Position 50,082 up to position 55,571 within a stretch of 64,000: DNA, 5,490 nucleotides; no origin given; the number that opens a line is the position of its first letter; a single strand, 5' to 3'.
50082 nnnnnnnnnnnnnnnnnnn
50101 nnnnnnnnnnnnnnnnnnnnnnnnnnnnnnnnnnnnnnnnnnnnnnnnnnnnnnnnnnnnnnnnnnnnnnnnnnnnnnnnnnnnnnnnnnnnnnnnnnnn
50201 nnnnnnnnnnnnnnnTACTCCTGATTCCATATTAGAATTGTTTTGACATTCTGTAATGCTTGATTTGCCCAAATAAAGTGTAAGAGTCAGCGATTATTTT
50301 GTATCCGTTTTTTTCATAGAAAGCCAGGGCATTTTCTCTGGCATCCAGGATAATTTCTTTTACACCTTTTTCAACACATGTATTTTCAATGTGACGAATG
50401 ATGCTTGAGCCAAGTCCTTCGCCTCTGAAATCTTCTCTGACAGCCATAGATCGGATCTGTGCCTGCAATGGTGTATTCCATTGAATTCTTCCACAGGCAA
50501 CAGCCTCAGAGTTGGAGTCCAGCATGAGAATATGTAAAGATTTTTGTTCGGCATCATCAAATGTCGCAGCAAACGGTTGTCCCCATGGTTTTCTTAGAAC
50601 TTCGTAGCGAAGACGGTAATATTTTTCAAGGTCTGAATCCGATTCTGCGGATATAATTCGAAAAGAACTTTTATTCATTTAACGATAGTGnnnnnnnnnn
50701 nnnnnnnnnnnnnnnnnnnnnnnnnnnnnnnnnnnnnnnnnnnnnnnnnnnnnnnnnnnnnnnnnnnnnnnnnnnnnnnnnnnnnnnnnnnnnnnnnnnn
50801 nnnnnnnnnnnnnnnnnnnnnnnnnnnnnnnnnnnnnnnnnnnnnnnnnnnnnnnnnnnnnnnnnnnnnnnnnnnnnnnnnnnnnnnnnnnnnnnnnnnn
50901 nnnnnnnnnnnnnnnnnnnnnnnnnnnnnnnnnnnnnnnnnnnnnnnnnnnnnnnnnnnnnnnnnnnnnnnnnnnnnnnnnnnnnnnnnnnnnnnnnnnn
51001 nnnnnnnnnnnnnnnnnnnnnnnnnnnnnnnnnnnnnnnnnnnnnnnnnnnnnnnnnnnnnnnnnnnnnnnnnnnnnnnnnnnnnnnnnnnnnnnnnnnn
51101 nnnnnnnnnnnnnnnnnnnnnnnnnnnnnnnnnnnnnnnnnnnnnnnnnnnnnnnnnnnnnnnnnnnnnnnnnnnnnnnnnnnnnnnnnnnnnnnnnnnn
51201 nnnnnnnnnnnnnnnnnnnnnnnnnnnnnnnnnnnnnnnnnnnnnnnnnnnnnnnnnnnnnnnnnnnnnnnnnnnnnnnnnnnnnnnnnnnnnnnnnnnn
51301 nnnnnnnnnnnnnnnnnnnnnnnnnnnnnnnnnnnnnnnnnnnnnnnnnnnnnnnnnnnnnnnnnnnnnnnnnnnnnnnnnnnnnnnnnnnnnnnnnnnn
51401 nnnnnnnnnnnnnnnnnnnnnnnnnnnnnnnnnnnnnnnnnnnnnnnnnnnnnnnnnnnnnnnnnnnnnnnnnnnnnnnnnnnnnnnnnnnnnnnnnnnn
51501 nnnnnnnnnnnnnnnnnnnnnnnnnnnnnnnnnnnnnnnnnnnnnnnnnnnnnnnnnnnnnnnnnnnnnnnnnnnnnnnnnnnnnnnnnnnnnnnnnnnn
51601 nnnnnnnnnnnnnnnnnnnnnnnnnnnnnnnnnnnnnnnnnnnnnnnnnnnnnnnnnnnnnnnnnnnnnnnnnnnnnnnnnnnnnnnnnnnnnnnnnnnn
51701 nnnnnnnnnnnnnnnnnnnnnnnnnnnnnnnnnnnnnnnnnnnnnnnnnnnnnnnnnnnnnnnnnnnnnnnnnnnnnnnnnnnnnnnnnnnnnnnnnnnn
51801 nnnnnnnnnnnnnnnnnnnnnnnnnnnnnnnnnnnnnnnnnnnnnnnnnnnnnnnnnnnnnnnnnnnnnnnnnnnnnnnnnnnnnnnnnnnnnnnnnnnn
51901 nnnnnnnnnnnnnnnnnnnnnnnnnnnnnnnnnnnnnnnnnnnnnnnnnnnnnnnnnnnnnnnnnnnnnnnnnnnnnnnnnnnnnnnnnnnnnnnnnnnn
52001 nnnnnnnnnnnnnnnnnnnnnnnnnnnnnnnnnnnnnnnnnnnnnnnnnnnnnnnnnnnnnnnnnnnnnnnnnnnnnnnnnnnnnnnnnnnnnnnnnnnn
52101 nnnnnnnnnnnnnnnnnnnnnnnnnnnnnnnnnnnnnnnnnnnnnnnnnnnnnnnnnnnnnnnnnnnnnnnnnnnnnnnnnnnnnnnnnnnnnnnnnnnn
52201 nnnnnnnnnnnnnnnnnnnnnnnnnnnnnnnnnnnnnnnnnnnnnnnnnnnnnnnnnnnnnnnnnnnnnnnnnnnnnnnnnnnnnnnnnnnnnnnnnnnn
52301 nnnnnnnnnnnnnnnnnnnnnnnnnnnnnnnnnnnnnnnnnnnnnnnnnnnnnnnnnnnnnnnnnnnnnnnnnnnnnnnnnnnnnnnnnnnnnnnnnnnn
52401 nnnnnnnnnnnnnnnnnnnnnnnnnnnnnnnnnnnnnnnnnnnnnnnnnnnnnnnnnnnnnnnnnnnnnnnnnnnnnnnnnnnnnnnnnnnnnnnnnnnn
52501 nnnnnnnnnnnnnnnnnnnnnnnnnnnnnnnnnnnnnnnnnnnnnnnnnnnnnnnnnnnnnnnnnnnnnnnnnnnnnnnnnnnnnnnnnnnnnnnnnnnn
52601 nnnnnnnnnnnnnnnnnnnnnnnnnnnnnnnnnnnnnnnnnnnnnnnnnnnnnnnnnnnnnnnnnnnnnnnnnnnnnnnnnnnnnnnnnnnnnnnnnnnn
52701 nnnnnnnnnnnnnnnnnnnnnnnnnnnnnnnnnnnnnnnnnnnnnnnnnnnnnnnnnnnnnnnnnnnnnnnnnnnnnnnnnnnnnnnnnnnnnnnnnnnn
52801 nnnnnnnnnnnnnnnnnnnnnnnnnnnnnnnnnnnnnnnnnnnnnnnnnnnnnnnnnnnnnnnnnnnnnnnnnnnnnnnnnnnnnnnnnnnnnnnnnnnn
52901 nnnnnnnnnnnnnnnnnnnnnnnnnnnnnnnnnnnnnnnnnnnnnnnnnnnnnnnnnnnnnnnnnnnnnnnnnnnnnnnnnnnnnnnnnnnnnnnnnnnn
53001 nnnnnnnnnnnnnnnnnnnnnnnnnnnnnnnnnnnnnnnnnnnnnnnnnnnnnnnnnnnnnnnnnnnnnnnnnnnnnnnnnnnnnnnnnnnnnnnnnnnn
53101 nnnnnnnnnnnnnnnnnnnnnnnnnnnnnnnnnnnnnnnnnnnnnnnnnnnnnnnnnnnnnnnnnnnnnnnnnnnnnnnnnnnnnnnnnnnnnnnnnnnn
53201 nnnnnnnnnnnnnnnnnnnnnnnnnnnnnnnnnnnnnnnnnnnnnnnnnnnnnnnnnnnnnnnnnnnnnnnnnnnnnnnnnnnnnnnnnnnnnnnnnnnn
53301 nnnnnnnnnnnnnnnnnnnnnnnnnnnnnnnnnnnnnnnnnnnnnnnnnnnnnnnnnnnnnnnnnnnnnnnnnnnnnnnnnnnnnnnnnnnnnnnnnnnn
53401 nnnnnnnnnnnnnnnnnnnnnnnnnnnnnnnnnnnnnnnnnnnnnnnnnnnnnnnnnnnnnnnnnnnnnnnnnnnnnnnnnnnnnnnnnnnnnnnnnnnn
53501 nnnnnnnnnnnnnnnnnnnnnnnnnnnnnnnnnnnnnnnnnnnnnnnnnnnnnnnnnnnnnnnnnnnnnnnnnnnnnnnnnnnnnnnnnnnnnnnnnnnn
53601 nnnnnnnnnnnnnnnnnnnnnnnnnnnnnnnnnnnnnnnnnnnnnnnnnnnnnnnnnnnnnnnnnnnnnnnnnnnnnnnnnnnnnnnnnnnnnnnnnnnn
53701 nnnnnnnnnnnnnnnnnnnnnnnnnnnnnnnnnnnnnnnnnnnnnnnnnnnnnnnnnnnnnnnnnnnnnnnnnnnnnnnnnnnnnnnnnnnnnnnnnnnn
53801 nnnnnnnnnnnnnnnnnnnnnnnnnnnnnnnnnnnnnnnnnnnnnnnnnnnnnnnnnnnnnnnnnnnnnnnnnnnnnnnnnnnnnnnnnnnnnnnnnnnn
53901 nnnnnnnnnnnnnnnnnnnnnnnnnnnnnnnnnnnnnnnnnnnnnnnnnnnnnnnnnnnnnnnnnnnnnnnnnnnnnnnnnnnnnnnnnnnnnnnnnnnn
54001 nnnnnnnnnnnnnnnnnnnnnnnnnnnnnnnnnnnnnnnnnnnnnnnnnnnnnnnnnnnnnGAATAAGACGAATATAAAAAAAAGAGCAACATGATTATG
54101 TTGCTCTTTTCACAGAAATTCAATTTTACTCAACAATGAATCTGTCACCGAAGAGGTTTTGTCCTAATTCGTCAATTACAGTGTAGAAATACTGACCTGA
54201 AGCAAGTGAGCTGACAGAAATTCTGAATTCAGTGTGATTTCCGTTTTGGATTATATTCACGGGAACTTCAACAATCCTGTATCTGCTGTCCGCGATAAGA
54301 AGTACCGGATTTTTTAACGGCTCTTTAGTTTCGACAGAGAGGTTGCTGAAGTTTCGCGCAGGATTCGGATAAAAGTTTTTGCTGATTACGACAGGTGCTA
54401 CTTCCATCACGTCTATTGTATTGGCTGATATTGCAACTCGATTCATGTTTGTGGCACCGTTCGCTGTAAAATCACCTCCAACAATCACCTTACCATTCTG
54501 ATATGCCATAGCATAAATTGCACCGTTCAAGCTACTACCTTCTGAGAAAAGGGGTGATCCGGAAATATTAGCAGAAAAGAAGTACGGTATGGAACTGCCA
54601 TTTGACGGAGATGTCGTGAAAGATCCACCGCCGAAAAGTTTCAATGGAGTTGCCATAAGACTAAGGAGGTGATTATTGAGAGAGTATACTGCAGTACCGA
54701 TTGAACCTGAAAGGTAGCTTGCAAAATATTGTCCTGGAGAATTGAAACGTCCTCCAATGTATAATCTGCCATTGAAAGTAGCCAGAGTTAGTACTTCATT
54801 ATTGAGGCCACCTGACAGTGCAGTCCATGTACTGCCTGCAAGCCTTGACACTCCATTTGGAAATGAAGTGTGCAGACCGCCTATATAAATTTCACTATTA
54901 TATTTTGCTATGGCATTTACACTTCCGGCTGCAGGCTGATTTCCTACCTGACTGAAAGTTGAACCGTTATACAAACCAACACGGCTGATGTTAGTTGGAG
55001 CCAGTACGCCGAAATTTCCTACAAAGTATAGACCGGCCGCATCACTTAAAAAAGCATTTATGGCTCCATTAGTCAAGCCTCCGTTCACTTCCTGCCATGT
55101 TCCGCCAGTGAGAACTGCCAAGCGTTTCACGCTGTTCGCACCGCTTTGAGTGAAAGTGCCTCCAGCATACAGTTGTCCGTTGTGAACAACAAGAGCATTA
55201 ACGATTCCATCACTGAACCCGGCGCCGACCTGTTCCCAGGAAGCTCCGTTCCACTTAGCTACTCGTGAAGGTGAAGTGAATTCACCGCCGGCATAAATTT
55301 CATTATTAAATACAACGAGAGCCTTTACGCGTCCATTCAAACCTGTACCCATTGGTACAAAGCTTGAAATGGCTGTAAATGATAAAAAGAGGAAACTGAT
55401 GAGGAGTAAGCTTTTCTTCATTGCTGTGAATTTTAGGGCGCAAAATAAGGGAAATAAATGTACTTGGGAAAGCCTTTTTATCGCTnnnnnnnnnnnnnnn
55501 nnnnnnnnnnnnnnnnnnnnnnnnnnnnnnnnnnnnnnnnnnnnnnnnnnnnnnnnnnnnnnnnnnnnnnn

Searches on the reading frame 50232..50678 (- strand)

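Call 35: search_protein_families(library=pfam, proteins=[window:50232-50678:-], max_evalue=0.001)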
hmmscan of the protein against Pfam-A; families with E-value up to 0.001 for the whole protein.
window:50232-50678:- (148 aa): 5 families
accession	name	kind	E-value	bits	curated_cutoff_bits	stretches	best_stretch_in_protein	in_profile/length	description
PF00583.31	Acetyltransf_1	-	9.3e-15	55.4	20.7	1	19-126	3-116/116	Acetyltransferase (GNAT) family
PF13508.13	Acetyltransf_7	-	1e-12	48.6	27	1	49-127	4-83/84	Acetyltransferase (GNAT) domain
PF13673.13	Acetyltransf_10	-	1.9e-12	47.7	23.6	1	44-147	27-127/128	Acetyltransferase (GNAT) domain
PF08445.16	FR47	-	6.3e-06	26.5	22.1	1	73-132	22-83/86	FR47-like protein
PF23209.2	IDM1_C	-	0.00017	22.1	33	1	39-131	24-117/140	Increased DNA methylation 1, C-terminal domain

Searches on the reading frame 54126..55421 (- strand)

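Call 36: search_protein_families(library=pfam, proteins=[window:54126-55421:-], max_evalue=0.01)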
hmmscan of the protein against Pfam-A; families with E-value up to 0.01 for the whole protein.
window:54126-55421:- (431 aa): 3 families
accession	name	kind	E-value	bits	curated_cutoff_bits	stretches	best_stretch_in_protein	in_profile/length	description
PF12768.13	Rax2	-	2.1e-08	34.3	28.8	1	27-162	21-165/254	Rax2 C-terminal beta propeller domain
PF17164.10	DUF5122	-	1.2e-06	29.1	27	0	309-324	3-19/36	Domain of unknown function (DUF5122) beta-propeller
PF18962.6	Por_Secre_tail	-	4.6e-06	27.3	27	1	351-420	2-67/75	Secretion system C-terminal sorting domain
